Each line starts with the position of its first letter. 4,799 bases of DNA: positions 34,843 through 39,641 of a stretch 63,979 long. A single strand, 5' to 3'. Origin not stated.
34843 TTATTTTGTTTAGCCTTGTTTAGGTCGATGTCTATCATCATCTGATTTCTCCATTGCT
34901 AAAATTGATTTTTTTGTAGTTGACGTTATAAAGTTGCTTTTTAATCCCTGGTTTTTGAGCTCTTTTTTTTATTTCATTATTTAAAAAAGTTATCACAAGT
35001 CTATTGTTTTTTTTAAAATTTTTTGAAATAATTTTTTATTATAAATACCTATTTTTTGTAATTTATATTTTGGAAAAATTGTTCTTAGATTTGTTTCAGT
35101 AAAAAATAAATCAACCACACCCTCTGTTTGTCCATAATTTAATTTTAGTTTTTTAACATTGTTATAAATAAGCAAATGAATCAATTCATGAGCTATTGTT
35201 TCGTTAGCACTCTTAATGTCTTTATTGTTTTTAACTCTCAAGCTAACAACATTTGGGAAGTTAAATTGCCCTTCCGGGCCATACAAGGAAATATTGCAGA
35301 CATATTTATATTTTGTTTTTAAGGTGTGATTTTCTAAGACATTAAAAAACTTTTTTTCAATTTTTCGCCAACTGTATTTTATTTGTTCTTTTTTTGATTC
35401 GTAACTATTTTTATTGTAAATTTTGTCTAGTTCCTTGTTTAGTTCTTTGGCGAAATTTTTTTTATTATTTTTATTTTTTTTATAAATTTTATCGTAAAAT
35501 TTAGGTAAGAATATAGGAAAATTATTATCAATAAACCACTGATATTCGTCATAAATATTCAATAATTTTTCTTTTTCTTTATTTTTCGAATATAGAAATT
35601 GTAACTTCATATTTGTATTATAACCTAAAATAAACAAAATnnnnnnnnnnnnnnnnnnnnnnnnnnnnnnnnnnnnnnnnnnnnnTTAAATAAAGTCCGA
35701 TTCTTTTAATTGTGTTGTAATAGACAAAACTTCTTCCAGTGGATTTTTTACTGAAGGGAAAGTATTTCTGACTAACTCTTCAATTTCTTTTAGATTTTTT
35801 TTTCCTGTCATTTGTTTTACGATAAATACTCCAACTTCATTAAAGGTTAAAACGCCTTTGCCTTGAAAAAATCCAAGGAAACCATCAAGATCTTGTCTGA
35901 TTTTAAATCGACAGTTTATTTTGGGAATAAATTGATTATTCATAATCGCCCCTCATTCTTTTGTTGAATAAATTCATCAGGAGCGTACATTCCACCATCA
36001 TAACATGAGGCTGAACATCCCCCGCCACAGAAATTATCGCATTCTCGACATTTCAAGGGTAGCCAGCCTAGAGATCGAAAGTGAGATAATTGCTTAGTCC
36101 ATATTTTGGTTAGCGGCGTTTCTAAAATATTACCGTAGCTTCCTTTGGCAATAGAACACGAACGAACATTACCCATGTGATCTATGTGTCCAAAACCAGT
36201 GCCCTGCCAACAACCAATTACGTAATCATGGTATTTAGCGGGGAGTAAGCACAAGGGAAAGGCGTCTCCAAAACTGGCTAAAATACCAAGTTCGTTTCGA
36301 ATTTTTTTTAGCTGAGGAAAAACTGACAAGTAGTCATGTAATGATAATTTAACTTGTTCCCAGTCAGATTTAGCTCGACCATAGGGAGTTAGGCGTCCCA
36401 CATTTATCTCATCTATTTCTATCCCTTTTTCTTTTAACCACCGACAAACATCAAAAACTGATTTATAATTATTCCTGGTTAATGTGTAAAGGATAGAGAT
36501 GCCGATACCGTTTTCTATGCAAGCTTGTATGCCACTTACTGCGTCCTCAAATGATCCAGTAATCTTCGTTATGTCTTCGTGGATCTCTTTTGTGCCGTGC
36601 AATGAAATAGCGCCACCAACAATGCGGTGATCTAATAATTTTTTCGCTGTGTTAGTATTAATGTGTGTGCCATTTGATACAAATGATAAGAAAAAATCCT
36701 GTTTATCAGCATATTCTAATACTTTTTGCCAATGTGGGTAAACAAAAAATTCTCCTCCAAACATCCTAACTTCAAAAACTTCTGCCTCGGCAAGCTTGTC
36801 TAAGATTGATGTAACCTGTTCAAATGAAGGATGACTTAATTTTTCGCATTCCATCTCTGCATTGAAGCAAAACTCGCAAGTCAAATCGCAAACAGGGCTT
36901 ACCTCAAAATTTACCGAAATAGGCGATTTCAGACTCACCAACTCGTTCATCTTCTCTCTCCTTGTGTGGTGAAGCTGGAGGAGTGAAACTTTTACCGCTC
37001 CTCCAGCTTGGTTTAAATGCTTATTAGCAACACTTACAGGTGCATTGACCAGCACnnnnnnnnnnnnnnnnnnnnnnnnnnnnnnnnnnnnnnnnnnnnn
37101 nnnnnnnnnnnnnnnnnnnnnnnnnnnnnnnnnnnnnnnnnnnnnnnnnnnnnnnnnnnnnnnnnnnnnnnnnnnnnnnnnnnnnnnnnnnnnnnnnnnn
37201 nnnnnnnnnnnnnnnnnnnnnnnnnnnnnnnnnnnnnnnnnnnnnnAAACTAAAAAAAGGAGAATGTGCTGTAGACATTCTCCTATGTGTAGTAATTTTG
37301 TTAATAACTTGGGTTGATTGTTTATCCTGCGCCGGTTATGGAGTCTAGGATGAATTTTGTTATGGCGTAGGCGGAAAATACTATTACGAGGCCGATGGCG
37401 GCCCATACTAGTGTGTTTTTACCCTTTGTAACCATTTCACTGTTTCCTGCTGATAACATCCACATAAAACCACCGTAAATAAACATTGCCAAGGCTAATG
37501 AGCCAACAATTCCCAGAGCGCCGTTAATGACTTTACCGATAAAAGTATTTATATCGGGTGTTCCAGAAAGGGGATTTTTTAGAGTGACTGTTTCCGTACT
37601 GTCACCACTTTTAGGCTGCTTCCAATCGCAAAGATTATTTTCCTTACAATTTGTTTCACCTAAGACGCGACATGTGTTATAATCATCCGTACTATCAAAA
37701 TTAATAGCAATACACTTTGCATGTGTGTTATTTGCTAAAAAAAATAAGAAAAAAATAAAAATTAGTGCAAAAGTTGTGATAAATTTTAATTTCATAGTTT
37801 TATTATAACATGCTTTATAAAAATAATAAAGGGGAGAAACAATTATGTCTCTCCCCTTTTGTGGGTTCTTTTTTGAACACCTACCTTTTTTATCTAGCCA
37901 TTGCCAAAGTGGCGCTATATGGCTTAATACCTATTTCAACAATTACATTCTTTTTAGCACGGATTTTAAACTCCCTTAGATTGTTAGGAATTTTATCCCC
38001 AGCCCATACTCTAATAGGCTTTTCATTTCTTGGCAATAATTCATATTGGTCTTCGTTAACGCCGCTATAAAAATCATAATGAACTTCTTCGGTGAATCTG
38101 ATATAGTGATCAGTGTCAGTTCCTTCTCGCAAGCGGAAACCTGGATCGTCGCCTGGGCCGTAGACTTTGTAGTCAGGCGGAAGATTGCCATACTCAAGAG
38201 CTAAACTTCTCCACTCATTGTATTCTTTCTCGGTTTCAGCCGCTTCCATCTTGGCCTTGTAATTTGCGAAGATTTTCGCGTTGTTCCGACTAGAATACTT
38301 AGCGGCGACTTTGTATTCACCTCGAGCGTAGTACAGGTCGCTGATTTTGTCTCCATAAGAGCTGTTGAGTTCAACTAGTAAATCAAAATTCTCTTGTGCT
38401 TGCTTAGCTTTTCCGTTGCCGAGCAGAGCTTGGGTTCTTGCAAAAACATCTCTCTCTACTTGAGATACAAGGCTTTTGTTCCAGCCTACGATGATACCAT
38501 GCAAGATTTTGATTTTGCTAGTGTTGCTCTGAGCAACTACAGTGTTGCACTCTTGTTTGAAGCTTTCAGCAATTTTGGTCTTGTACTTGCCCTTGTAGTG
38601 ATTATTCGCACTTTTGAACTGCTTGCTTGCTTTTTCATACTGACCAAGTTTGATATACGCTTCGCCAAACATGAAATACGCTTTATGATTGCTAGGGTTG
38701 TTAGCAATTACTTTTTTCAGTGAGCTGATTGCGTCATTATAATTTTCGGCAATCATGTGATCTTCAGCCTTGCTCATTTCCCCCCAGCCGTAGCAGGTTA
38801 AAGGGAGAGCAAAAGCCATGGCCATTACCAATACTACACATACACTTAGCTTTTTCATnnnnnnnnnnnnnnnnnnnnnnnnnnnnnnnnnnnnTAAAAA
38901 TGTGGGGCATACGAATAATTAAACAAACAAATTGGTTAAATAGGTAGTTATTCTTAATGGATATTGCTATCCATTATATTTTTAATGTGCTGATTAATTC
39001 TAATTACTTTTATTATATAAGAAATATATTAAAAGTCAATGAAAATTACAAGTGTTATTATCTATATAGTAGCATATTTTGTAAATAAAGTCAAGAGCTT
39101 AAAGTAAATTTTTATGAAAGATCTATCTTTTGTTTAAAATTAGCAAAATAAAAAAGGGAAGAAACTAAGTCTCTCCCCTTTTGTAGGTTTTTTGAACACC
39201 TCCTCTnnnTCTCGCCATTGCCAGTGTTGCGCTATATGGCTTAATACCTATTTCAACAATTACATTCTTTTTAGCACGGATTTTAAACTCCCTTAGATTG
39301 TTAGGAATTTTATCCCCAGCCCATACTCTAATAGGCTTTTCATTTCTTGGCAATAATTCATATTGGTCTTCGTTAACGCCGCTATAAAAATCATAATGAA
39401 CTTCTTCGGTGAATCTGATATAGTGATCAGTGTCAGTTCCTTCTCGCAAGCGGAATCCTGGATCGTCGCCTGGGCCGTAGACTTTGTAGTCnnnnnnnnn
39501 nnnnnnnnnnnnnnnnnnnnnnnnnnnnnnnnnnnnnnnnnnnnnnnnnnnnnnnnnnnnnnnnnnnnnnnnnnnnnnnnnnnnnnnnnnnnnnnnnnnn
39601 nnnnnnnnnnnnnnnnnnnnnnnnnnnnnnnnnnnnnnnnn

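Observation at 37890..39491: A 94-aa C-terminal module, near-identical at the DNA level, shared by two otherwise unrelated envelope proteins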

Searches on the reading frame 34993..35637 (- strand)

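Call 5: search_protein_families(library=pfam, max_evalue=1, proteins=[window:34993-35637:-])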
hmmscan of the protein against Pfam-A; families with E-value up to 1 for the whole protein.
window:34993-35637:- (214 aa): 7 families
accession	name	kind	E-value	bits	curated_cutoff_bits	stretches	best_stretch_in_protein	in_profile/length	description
PF17767.7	NAPRTase_N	-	0.016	16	32.6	1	47-136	24-107/125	Nicotinate phosphoribosyltransferase (NAPRTase) N-terminal domain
PF10263.15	SprT-like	-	0.016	15.5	25.6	1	68-159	6-76/108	SprT-like family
PF15186.11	TEX13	-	0.025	14.7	27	1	75-117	24-66/150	Testis-expressed sequence 13 protein family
PF18899.5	DUF5655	-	0.047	14.2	24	1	49-104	2-51/109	Domain of unknown function (DUF5655)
PF12830.13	Nipped-B_C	-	0.15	12.6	26.4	1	6-88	83-157/186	Sister chromatid cohesion C-terminus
PF24694.1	LNS2_PITM1-3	-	0.29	11.6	27.7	1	32-95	55-117/124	PITM 1-3, LNS2 domain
PF10593.14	Z1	-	0.93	9.4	25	0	48-107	50-107/228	Z1 domain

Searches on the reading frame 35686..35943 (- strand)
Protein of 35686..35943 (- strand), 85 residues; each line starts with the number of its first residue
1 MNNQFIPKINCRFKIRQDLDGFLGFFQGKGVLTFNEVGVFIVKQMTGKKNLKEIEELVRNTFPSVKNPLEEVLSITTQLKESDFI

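Call 5: search_protein_families(library=pfam, max_evalue=1, proteins=[window:35686-35943:-])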
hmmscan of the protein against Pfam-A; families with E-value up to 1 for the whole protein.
window:35686-35943:- (85 aa): 2 families
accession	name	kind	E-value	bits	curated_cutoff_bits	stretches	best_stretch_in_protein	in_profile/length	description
PF05402.18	PqqD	-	8.9e-05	23.2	23.4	1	29-85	10-67/67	Coenzyme PQQ synthesis protein D (PqqD)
PF13299.11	CPSF100_C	-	0.095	13.3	24.1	1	25-70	119-160/163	Cleavage and polyadenylation factor 2 C-terminal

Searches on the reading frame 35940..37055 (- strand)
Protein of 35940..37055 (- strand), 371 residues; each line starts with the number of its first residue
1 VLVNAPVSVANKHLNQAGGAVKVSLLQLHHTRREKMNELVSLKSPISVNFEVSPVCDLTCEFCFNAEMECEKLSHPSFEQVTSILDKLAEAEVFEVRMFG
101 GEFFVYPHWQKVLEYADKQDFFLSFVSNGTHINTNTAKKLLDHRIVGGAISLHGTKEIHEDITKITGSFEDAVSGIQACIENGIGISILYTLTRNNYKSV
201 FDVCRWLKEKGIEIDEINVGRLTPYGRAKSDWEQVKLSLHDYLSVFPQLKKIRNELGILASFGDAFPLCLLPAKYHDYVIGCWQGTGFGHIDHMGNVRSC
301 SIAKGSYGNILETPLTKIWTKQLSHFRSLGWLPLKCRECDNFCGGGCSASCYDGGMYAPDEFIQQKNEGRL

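Call 5: search_protein_families(library=pfam, max_evalue=1, proteins=[window:35940-37055:-])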
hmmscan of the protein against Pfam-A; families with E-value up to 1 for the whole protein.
window:35940-37055:- (371 aa): 3 families
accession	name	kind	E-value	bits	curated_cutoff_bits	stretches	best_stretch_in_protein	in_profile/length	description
PF04055.27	Radical_SAM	-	6.8e-19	69.1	29.5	1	51-206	2-165/166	Radical SAM superfamily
PF13186.11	SPASM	-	2e-05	25.2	21.5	1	282-340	1-67/67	Iron-sulfur cluster-binding domain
PF13353.11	Fer4_12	-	3.3e-05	24.6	22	1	56-114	15-72/137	4Fe-4S single cluster domain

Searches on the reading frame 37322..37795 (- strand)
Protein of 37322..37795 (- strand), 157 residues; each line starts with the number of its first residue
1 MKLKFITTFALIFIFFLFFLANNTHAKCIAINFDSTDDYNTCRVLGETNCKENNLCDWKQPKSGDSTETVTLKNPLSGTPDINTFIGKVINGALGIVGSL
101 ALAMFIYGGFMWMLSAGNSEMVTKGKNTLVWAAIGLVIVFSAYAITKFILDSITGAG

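Call 5: search_protein_families(library=pfam, max_evalue=1, proteins=[window:37322-37795:-])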
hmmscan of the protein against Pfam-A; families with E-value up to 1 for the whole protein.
window:37322-37795:- (157 aa): 5 families
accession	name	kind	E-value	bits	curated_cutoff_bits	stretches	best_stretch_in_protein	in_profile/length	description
PF18895.5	T4SS_pilin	-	2.8e-13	50.2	26.6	1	82-149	5-71/71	Type IV secretion system pilin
PF04956.18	TrbC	-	3.4e-05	24.4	27.9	1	81-148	36-97/98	TrbC/VIRB2 pilin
PF14499.12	DUF4437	-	0.045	13.3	24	1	45-134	17-108/250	Domain of unknown function (DUF4437)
PF12648.12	TcpE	-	0.049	14.5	29.9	0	58-129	6-78/100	TcpE family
PF25052.1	AtDEF-like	-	0.064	14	25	1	6-59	6-52/79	Defensin-like family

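Call 6: search_protein_families(library=ncbifam, max_evalue=1, proteins=[window:37322-37795:-])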
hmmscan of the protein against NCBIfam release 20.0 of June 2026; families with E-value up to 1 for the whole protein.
window:37322-37795:- (157 aa): 1 family
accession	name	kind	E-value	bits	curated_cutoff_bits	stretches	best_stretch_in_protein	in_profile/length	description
NF045849.1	ICE_MMCAP2_0565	equivalog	7.6e-10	38.3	40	1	82-152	9-79/80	Mbov_0395 family pilin-like conjugal transfer protein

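Call 63: search_protein_families(library=phrogs, max_evalue=0.01, proteins=[window:37322-37795:-])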
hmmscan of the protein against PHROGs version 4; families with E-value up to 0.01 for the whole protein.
window:37322-37795:- (157 aa): 0 families

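Call 64: search_protein_families(library=padloc, max_evalue=0.01, proteins=[window:37322-37795:-])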
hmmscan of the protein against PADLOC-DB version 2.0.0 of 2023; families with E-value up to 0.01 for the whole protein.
window:37322-37795:- (157 aa): 0 families

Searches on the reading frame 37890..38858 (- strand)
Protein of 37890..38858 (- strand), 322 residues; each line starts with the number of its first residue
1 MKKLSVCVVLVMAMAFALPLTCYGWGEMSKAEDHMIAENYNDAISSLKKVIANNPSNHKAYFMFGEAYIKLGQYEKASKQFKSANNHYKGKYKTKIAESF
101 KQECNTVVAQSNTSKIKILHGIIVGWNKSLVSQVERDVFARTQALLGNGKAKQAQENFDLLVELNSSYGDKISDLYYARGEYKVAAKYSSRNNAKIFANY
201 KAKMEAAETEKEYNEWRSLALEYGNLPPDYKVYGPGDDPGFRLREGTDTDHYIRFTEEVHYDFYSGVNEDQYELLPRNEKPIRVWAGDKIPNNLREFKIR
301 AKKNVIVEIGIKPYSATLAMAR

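Call 5: search_protein_families(library=pfam, max_evalue=1, proteins=[window:37890-38858:-])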
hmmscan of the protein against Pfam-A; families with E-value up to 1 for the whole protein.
window:37890-38858:- (322 aa): 24 families
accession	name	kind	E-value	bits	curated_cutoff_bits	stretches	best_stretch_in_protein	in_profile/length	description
PF14559.12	TPR_19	-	2.3e-09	37.9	25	1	37-86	4-53/68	Tetratricopeptide repeat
PF07719.23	TPR_2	-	9.8e-08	32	27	1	59-84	2-27/34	Tetratricopeptide repeat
PF13431.12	TPR_17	-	8.2e-07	29.3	24.4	1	47-77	2-32/34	Tetratricopeptide repeat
PF13432.12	TPR_16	-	1.5e-06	29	32.7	1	31-78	4-51/65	Tetratricopeptide repeat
PF13181.12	TPR_8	-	1.6e-05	25.1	25.7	1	59-84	2-27/34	Tetratricopeptide repeat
PF12895.13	ANAPC3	-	3e-05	24.7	27.2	1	38-84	3-49/82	Anaphase-promoting complex, cyclosome, subunit 3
PF13428.12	TPR_14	-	0.00016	22.5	23.5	0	60-85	3-28/44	Tetratricopeptide repeat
PF13414.12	TPR_11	-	0.0002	21.4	26.8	2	39-72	9-42/42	TPR repeat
PF25063.1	ARM_TT21_C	-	0.0013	19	35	1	31-123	102-191/209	Tetratricopeptide repeat protein 21 C-terminal ARM domain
PF13424.12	TPR_12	-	0.0022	18.6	30.1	1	31-84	10-71/77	Tetratricopeptide repeat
PF23914.1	TPR_CcmH_CycH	-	0.0025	18.1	42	1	38-85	101-148/158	Cytochrome c-type biogenesis protein H TPR domain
PF23300.3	HEAT_Nup120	-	0.0026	18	29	1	51-97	19-64/170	Nucleoporin Nup120, HEAT repeats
PF13174.12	TPR_6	-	0.0027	18.7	26.3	1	60-86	2-28/33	Tetratricopeptide repeat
PF00515.34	TPR_1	-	0.0039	17.4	27.8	2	60-84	3-27/34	Tetratricopeptide repeat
PF14561.12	TPR_20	-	0.0045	17.7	25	1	41-81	5-45/90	Tetratricopeptide repeat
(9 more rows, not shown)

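Call 6: search_protein_families(library=ncbifam, max_evalue=1, proteins=[window:37890-38858:-])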
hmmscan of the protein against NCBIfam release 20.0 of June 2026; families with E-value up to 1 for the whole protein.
window:37890-38858:- (322 aa): 19 families
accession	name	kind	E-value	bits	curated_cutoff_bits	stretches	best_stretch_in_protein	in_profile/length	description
NF040959.1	MamA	equivalog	2.5e-07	30.3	200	1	37-84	118-165/204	magnetosome protein MamA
TIGR02795.1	tol_pal_ybgF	equivalog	7.3e-07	29.8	90.1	1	29-94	7-75/119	tol-pal system protein YbgF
TIGR02917.1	PEP_TPR_lipo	equivalog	3e-05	22.1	312.2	1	35-86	33-84/899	XrtA/PEP-CTERM system TPR-repeat protein PrsT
TIGR02521.1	type_IV_pilW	equivalog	3.9e-05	23.3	154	1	30-86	37-93/234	type IV pilus biogenesis/stability protein PilW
NF053607.1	CHU_0125_OmpA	equivalog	0.00013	20.6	620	1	11-117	8-114/639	CHU_0125 family OmpA-like outer membrane integrity protein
TIGR02552.1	LcrH_SycD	equivalog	0.00023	20.9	104.8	1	33-87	61-115/136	SycD/LcrH family type III secretion system chaperone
NF033758.1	gliding_GltE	equivalog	0.0011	18.1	225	1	34-85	266-317/411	adventurous gliding motility TPR repeat lipoprotein GltE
NF047481.1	lipo_LIC12587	subfamily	0.0083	15.5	200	1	28-87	62-123/213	LIC12587 family lipoprotein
TIGR03302.1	OM_YfiO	subfamily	0.012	15.1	81.4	1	29-90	38-102/239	outer membrane protein assembly factor BamD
NF008757.0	PRK11788.1-5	equivalog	0.013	14.7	363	1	31-107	187-262/388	lipopolysaccharide assembly protein LapB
TIGR04510.1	mod_pep_cyc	subfamily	0.015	13.8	400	1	31-157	508-633/814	putative peptide modification system cyclase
NF033920.0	C39_PA2778_fam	equivalog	0.019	14.4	150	1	30-89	162-221/255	PA2778 family cysteine peptidase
NF008756.0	PRK11788.1-4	equivalog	0.022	13.8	474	1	33-99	189-254/389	lipopolysaccharide assembly protein LapB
NF047558.1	TPR_END_plus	domain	0.029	14.3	32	1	35-62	10-36/56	TPR end-of-group domain-containing protein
NF008755.0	PRK11788.1-3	equivalog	0.03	13.7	430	1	31-109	187-264/388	lipopolysaccharide assembly protein LapB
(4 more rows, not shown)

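Call 21: predict_structure(protein=window:37890-38858:-)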
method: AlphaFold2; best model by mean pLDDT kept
length: 322 residues; sequences in the alignment: 1
mean_pLDDT: 57.3   pTM: 0.46
mean pLDDT of the five models: 57.3, 44.6, 42.0, 40.0, 39.8
residues with pLDDT >= 90: 0; 70-90: 124; 50-70: 63; < 50: 135
segments of 3 or more residues with pLDDT < 50: 1-4, 6-32, 223-322
pLDDT, mean of each block of 10 residues (from residue 1): 40 36 42 62 87 82 82 78 73 72 84 83 75 86 84 83 72 62 56 52 63 55 44 30 30 33 32 34 28 37 33 28 26
secondary structure, 60 per line:
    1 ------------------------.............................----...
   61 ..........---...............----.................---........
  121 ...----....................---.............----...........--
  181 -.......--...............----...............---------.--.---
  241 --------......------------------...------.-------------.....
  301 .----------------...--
elements in order: H25-53 H58-70 H74-88 H93-109 H113-123 H128-147 H151-163 H168-178 H182-188 H191-205 H210-224 E249-254 E273-275 E296-301

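Call 63: search_protein_families(library=phrogs, max_evalue=0.01, proteins=[window:37890-38858:-])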
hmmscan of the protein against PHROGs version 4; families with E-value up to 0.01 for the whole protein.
window:37890-38858:- (322 aa): 3 families
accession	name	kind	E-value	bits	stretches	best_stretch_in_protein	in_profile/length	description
phrog_7590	-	unknown function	0.00029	21.7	1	28-86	59-117/234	-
phrog_13385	-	unknown function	0.0016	19.2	1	39-115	28-105/192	-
phrog_20642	-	unknown function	0.007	16.9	1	36-105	163-234/280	-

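Call 64: search_protein_families(library=padloc, max_evalue=0.01, proteins=[window:37890-38858:-])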
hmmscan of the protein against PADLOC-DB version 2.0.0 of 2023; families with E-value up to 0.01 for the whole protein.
window:37890-38858:- (322 aa): 0 families

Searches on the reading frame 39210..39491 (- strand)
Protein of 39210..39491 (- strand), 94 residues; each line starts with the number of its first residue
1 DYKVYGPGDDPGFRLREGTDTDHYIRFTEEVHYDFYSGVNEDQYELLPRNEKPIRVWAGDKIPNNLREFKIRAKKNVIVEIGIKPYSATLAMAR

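Call 7: find_homologous_proteins(query=window:39210-39491:-, max_evalue=0.01)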
Query seq(94 aa): no candidate shares three 5-residue words with the query. No homologue found.

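Call 8: search_solved_structures(query=window:39210-39491:-, max_evalue=10)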
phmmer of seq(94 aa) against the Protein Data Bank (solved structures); distinct sequences matched with E-value up to 10: 0.
